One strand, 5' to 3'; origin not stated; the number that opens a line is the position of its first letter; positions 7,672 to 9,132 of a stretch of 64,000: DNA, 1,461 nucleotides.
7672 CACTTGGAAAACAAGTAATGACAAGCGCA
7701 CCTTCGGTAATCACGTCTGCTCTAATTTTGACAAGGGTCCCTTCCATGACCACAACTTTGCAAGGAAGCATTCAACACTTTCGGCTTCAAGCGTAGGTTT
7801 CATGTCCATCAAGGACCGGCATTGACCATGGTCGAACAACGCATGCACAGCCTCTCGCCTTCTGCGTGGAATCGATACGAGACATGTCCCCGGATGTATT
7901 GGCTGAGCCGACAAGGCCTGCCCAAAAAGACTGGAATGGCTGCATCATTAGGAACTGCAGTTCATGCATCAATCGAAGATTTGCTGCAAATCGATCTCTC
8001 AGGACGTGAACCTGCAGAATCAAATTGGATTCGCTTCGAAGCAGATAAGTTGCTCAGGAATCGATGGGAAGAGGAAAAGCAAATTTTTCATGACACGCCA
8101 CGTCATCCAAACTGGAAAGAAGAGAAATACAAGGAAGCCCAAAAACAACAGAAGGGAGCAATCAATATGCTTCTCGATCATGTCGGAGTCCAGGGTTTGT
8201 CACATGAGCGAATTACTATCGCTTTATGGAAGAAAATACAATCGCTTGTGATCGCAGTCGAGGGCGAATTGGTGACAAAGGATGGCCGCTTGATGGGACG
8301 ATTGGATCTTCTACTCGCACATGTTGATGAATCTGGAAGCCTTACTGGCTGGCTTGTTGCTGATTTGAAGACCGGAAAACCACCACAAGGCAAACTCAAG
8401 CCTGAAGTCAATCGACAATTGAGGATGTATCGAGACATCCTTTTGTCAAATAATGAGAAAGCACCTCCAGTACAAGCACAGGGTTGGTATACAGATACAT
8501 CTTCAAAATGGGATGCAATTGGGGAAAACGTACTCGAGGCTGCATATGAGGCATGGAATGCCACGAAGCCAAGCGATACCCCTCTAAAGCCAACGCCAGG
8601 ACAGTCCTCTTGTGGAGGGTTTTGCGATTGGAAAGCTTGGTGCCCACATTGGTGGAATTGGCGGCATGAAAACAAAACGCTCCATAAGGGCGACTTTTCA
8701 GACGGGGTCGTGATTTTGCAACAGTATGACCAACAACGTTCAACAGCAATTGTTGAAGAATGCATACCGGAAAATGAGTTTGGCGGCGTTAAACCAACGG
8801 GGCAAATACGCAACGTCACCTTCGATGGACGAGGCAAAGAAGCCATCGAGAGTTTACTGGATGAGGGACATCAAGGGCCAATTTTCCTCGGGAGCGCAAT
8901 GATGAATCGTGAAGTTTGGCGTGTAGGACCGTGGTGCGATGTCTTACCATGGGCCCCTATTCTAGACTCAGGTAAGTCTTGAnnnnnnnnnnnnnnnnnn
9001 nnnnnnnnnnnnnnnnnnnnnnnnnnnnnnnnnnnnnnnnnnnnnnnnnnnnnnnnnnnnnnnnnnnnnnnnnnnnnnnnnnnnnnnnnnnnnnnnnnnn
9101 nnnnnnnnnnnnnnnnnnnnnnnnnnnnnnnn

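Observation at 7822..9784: Cas4-like Fe-S nuclease with an extra C-terminal domain, convergent with a DEDDh exonuclease carrying a DUF3820-like tail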

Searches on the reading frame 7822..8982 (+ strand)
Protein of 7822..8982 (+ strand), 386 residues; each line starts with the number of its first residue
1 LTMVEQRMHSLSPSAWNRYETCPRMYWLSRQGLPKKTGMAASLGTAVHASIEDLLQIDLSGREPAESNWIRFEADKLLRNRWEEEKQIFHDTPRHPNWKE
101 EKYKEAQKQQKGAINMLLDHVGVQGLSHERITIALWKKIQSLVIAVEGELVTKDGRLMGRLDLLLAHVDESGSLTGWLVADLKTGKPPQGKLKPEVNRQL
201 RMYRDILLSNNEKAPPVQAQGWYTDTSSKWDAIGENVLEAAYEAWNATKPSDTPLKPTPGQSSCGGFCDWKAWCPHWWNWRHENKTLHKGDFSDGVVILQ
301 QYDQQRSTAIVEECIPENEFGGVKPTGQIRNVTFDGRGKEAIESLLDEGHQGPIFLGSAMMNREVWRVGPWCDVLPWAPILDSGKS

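Call 3: search_protein_families(library=pfam, proteins=[window:7822-8982:+], max_evalue=1)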
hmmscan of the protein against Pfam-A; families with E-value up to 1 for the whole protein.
window:7822-8982:+ (386 aa): 2 families
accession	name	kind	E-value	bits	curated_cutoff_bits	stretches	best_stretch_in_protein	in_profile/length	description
PF12705.13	PDDEXK_1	-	4.4e-21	76.4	22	1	10-275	1-247/247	PD-(D/E)XK nuclease superfamily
PF10926.14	DUF2800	-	0.0013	18.5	21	1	11-111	4-99/368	Protein of unknown function (DUF2800)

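Call 4: search_protein_families(library=ncbifam, proteins=[window:7822-8982:+], max_evalue=1)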
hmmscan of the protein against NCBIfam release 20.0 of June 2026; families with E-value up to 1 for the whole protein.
window:7822-8982:+ (386 aa): 1 family
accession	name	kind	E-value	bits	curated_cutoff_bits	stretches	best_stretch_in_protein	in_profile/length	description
TIGR00372.1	cas4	equivalog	0.0024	17.7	65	1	12-55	2-46/180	CRISPR-associated protein Cas4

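Call 5: search_solved_structures(query=window:7822-8982:+, max_evalue=10, show_alignments=2)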
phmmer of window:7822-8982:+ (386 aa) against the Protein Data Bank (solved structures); distinct sequences matched with E-value up to 10: 9.
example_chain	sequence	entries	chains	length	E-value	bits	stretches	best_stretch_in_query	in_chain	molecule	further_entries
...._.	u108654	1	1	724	0.016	17.5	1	145-204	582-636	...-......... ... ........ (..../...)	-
7sjr_A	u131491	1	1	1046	0.032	16.5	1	145-204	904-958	DNA helicase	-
3jbg_7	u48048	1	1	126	0.19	13.9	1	221-274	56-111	nanobody VHH PVSS21E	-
6ppj_A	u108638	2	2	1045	0.32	13.2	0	145-204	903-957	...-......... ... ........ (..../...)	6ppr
9np6_A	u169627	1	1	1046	0.32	13.2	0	145-204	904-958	DNA 3'-5' helicase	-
6r2h_A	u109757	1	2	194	0.6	12.3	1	175-234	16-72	HmuY protein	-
1sxg_A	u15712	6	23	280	0.8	11.9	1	294-359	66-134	Glucose-resistance amylase regulator | Catabolite control protein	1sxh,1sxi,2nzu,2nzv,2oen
1rzr_G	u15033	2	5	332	1.2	11.2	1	294-359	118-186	Glucose-resistance amylase regulator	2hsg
1zvv_A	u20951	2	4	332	1.2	11.2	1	294-359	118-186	Glucose-resistance amylase regulator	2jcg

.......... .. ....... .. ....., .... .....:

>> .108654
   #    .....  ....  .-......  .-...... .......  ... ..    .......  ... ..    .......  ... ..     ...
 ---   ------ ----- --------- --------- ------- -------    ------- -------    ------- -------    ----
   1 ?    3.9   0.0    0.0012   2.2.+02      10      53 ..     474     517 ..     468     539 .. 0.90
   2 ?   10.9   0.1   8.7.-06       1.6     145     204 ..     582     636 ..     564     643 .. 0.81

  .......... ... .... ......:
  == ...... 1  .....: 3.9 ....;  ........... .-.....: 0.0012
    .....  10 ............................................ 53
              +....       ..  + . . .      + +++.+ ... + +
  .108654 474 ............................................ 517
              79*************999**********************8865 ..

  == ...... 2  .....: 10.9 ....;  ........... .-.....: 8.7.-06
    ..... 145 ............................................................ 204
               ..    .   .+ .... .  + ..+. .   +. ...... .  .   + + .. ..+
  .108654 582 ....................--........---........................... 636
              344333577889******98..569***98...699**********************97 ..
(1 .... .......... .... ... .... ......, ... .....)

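Call 9: find_homologous_proteins(query=window:7822-8982:+, max_evalue=0.001)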
Query window:7822-8982:+ (386 aa): 399 proteins with E <= 0.001 among 3346 candidates; the best 120 are listed.
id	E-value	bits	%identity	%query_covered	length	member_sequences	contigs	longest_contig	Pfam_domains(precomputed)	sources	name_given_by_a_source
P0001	7.6e-240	814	88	99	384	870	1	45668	PF12705.14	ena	-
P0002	2.5e-230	783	85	99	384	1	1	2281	PF12705.14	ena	-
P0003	2.6e-226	769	84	99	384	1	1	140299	PF12705.14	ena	-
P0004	4.4e-226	769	83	99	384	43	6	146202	PF12705.14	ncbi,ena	-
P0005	7.8e-226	768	83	99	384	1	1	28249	PF12705.14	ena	-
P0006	8.7e-226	768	84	99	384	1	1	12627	PF12705.14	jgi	-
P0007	1.6e-225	767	83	99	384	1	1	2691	PF12705.14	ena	-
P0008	2.4e-219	746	82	99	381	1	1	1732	PF12705.14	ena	-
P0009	6.4e-217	738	81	99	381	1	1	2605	PF12705.14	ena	-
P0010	7.7e-215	732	80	98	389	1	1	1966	PF12705.14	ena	-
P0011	1.3e-200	685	75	99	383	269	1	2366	PF12705.14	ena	-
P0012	1.0e-199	682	83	89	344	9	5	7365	PF12705.14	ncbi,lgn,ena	-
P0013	2.0e-183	628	68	99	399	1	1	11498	PF12705.14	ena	-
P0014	1.0e-177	609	69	97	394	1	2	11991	PF12705.14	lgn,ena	-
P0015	1.1e-174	599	66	97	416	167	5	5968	PF12705.14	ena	-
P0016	1.1e-173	596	67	97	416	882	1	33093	PF12705.14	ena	-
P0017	1.9e-173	595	67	97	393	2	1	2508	PF12705.14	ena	-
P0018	6.5e-173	594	64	98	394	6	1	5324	PF12705.14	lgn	-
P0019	6.8e-173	593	65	97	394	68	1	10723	PF12705.14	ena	-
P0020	1.3e-172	593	67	97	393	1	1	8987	PF12705.14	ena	-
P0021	1.6e-172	592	66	97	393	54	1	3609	PF12705.14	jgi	jgi:hypothetical protein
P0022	1.8e-172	592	66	97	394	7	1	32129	PF12705.14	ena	-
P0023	2.0e-172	592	65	97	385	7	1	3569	PF12705.14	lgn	-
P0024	2.2e-172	592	66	98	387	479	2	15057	PF12705.14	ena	-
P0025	3.7e-172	591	67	97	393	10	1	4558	PF12705.14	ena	-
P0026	4.6e-172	591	67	99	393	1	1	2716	PF12705.14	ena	-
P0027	5.2e-172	591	66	97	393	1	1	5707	PF12705.14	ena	-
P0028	1.6e-171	589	66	99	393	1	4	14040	PF12705.14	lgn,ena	-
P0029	1.6e-171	589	66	99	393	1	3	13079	PF12705.14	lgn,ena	-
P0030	2.7e-171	588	66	97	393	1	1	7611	PF12705.14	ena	-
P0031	3.0e-171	588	66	97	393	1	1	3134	PF12705.14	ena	-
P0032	3.1e-171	588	67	97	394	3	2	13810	PF12705.14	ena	-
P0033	4.1e-171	588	66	97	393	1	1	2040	PF12705.14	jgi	-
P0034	4.9e-171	587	66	97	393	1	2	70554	PF12705.14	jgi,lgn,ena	-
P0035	6.6e-171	587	66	97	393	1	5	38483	PF12705.14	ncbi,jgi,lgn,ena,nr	ncbi:MAG: PD-(D/E)XK nuclease family protein [Candidatus Poseidoniales archaeon]|nr:MAG: PD-(D/E)XK 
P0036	1.4e-170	586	66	97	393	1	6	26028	PF12705.14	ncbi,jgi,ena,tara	tara:strand:+ start:1015 stop:2196 length:1182 start_codon:yes stop_codon:yes gene_type:complete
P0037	1.5e-170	586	66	97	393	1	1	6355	PF12705.14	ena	-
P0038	1.9e-170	585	66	97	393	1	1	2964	PF12705.14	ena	-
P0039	3.5e-170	585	66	97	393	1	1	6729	PF12705.14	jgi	-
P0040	3.5e-170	585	66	97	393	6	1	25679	PF12705.14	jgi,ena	-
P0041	3.8e-170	584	64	97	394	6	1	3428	PF12705.14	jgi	jgi:hypothetical protein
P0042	3.9e-170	584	65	97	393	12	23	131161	PF12705.14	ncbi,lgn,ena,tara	tara:strand:- start:5210 stop:6391 length:1182 start_codon:yes stop_codon:yes gene_type:complete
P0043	5.4e-170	584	66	98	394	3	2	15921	PF12705.14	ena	-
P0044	5.9e-170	584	65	98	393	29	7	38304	PF12705.14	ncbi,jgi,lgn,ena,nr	ncbi:MAG TPA: PD-(D/E)XK nuclease family protein [Candidatus Poseidoniaceae archaeon]|nr:PD-(D/E)XK 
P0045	6.1e-170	584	65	99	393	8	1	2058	PF12705.14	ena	-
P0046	6.2e-170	584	64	97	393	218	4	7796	PF12705.14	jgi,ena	-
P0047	7.9e-170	583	66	97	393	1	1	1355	PF12705.14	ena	-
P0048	9.6e-170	583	65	98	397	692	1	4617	PF12705.14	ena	-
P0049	1.5e-169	582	64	99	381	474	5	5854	PF12705.14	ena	-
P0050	1.6e-169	582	65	98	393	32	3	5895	PF12705.14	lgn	-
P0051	1.7e-169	582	65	97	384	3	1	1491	PF12705.14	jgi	jgi:hypothetical protein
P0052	3.3e-169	581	66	97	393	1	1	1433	PF12705.14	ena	-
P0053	3.8e-169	581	65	97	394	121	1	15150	PF12705.14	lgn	-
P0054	7.5e-169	580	64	98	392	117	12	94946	PF12705.14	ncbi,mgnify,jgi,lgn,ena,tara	mgnify:FL=1|tara:strand:- start:4914 stop:6092 length:1179 start_codon:yes stop_codon:yes gene_type:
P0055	4.0e-168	578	65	98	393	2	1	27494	PF12705.14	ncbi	-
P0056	4.0e-168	578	64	98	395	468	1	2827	PF12705.14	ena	-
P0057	6.5e-168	577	64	99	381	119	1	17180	PF12705.14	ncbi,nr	ncbi:MAG: PD-(D/E)XK nuclease family protein [Candidatus Poseidoniales archaeon]|nr:MAG: PD-(D/E)XK 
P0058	7.0e-168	577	65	98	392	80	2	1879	PF12705.14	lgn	-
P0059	1.3e-167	576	66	96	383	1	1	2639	PF12705.14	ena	-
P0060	1.9e-167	576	65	98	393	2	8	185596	PF12705.14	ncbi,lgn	ncbi:MAG: RecB family exonuclease [Poseidonia sp.]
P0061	2.0e-167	575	64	98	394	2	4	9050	PF12705.14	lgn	-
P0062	1.0e-166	573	62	99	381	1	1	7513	PF12705.14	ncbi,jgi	-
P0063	1.7e-166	572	64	98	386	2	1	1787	PF12705.14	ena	-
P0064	5.2e-166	571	62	99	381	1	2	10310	PF12705.14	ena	-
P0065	2.6e-165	569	63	98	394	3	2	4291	PF12705.14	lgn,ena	-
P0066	3.7e-165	568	64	99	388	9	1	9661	PF12705.14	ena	-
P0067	3.7e-165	568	64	99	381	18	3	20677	PF12705.14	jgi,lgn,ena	-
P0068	3.9e-165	568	85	70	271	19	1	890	PF12705.14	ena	-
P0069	5.4e-165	567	63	97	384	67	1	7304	PF12705.14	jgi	-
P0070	5.5e-165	567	63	98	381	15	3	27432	PF12705.14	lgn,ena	-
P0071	6.6e-165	567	63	97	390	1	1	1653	PF12705.14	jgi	-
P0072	8.6e-165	567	63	99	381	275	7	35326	PF12705.14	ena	-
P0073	8.9e-165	567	65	98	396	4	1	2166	PF12705.14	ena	-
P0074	9.0e-164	563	63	99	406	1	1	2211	PF12705.14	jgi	jgi:hypothetical protein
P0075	1.6e-163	563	62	97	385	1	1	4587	PF12705.14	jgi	-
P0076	6.0e-163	561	62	99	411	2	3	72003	PF12705.14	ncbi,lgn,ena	-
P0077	1.3e-162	560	63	98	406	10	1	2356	PF12705.14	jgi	-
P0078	1.4e-162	560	61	99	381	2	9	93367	PF12705.14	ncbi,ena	-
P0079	1.7e-162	559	60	99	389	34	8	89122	PF12705.14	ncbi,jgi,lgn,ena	-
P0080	1.8e-162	559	61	99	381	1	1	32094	PF12705.14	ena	-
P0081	2.0e-162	559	61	97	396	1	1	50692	PF12705.14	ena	-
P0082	2.1e-162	559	62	99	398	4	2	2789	PF12705.14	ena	-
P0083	4.4e-162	558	61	99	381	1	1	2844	PF12705.14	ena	-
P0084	8.7e-162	557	62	97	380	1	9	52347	PF12705.14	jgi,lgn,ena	jgi:hypothetical protein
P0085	9.3e-162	557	61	99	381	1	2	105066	PF12705.14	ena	-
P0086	9.9e-162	557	61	99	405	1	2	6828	PF12705.14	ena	-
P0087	1.0e-161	557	61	99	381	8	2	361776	PF12705.14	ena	-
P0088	1.2e-161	557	61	99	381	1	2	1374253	PF12705.14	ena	-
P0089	1.2e-161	556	61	99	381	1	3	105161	PF12705.14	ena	-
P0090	1.5e-161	556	62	97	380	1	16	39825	PF12705.14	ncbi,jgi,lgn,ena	-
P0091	1.6e-161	556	61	97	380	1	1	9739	PF12705.14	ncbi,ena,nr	ncbi:MAG: Uncharacterised protein [Methanobacteriota archaeon]|nr:MAG: Uncharacterised protein [Eury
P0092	2.0e-161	556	61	99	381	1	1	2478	PF12705.14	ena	-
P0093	3.0e-161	555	61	99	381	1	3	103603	PF12705.14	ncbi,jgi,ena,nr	ncbi:MAG: PD-(D/E)XK nuclease family protein [Candidatus Thermoplasmatota archaeon]|nr:PD-(D/E)XK nu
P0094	3.5e-161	555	61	98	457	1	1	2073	PF12705.14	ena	-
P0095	3.8e-161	555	61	99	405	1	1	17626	PF12705.14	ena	-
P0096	3.8e-161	555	61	97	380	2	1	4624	PF12705.14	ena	-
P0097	4.2e-161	555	61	99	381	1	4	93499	PF12705.14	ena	-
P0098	4.4e-161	555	61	99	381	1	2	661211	PF12705.14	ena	-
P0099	7.7e-161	554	61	99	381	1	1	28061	PF12705.14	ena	-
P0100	8.6e-161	554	61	97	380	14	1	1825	PF12705.14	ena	-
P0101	9.3e-161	554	61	99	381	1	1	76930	PF12705.14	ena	-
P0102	1.1e-160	553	61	99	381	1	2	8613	PF12705.14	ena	-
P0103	1.4e-160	553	61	98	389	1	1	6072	PF12705.14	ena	-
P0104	1.4e-160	553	61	99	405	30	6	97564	PF12705.14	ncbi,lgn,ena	-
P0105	1.5e-160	553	61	99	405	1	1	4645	PF12705.14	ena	-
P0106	1.7e-160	553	61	99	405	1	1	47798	PF12705.14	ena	-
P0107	1.9e-160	553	61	99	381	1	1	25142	PF12705.14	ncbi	-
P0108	2.0e-160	552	61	99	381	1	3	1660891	PF12705.14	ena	-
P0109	6.2e-160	551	61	99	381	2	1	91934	PF12705.14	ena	-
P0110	3.8e-159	548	60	99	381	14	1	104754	PF12705.14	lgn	-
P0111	4.2e-159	548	66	93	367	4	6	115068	PF12705.14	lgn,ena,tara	tara:strand:+ start:14617 stop:15720 length:1104 start_codon:yes stop_codon:yes gene_type:complete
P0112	2.4e-158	546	65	93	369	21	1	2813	PF12705.14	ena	-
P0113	1.4e-157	543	61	99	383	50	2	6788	PF12705.14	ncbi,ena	-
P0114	1.9e-157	543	63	93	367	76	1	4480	PF12705.14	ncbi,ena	-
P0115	1.9e-157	543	62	99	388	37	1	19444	PF12705.14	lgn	-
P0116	2.5e-157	542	60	98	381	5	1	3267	PF12705.14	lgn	-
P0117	2.7e-157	542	63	92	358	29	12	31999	PF12705.14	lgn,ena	-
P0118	5.5e-157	541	65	89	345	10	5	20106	PF12705.14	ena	-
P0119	9.5e-157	540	59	99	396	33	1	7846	PF12705.14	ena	-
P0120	7.9e-156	537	61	97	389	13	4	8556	PF12705.14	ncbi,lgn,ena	-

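Call 18: search_protein_representatives(protein=window:7822-8982:+)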
Query: 386 residues. Proteins with E-value up to 0.001 (for the whole library): 119; up to 1e-10: 71; up to 1e-30: 30. The best 119 are listed.
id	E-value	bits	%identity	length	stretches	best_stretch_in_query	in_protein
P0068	1.2e-165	567.9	85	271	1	116-385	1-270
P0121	8.1e-112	390.6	47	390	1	7-385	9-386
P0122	6.8e-102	358.0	68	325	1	6-236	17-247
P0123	7.6e-100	351.2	60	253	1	4-255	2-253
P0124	3.2e-86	306.3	47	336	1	39-379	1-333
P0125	2.2e-71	257.5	88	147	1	39-175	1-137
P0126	1.8e-65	238.0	39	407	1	10-380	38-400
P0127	2.7e-62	227.5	50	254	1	41-261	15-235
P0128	9.4e-62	225.8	61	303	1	57-221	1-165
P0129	2.8e-59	217.6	47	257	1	5-210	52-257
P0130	2.9e-54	201.1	41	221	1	94-308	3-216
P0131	4.7e-53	197.1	47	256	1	105-358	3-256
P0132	2.0e-50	188.5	59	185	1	182-323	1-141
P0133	4.6e-49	183.9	55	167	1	25-175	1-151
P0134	5.8e-48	180.3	58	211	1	5-166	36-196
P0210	2.5e-06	43.2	35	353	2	146-278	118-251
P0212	3.9e-06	42.6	37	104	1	282-382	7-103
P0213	7.6e-06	41.6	34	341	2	145-279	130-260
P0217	4.5e-05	39.1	25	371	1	21-287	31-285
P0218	5.1e-05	38.9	29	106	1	289-383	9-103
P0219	5.3e-05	38.8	27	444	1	10-276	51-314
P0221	6.4e-05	38.6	27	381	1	18-287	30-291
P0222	7.5e-05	38.3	48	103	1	340-381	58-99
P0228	1.3e-04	37.6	31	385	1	8-277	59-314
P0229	1.9e-04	37.1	30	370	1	11-286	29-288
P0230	2.1e-04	36.9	27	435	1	19-276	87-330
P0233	3.4e-04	36.2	30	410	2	14-100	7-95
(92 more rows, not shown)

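Call 21: find_encoding_contigs(protein=P0088, flank=6000, max_places=2)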
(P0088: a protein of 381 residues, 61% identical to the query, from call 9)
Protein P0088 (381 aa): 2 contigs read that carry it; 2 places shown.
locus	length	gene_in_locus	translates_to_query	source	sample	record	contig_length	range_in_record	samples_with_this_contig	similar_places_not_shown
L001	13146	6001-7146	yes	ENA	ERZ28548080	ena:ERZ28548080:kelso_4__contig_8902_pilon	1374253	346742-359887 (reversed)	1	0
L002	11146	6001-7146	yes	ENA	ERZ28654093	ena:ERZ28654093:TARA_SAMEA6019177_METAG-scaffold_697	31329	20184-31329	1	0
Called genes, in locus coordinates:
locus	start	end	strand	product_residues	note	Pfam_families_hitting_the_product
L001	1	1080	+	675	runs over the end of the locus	PF22745:Nlig-Ia (weak), PF01653:DNA_ligase_aden, PF03120:OB_DNA_ligase, PF14520:HHH_5 (weak), PF12826:HHH_2 (weak), PF00533:BRCT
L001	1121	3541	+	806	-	-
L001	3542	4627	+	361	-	-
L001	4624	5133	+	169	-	-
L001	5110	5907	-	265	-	PF09754:PAC2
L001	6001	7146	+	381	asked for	PF12705:PDDEXK_1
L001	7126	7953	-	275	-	PF00929:RNase_T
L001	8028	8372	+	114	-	-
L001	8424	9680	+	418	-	PF00801:PKD, PF18911:PKD_4, PF22352:K319L-like_PKD (faint)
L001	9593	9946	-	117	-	-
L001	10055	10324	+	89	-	-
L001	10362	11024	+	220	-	PF12710:HAD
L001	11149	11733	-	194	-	-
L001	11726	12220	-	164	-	PF13279:4HBT_2, PF03061:4HBT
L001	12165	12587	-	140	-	PF00805:Pentapeptide (weak), PF13576:Pentapeptide_3 (faint), PF13599:Pentapeptide_4, PF00805:Pentapeptide (weak)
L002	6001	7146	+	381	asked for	PF12705:PDDEXK_1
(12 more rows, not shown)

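Call 22: find_encoding_contigs(protein=P0042, flank=6000, max_places=2)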
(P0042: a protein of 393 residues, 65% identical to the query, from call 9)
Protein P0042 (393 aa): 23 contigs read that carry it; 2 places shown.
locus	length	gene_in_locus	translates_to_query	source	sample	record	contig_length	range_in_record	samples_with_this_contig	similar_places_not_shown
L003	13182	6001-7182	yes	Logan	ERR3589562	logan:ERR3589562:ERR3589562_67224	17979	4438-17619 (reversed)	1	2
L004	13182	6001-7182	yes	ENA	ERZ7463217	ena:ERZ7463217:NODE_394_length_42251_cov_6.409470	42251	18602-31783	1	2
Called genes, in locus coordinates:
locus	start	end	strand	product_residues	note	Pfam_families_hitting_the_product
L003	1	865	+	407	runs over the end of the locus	?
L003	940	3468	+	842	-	PF16099:RMI1_C (faint), PF18911:PKD_4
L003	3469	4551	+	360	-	-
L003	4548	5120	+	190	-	-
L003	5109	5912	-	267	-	PF09754:PAC2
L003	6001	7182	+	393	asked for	PF12705:PDDEXK_1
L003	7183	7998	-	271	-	PF00929:RNase_T, PF20600:ExoX-like_C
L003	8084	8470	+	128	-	-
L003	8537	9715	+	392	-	PF18911:PKD_4, PF00801:PKD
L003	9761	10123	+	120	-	-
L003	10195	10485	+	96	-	-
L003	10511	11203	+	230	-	PF12710:HAD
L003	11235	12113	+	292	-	-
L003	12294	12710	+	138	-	PF13279:4HBT_2, PF03061:4HBT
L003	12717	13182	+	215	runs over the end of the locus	-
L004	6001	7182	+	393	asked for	PF12705:PDDEXK_1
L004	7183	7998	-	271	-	PF00929:RNase_T, PF20600:ExoX-like_C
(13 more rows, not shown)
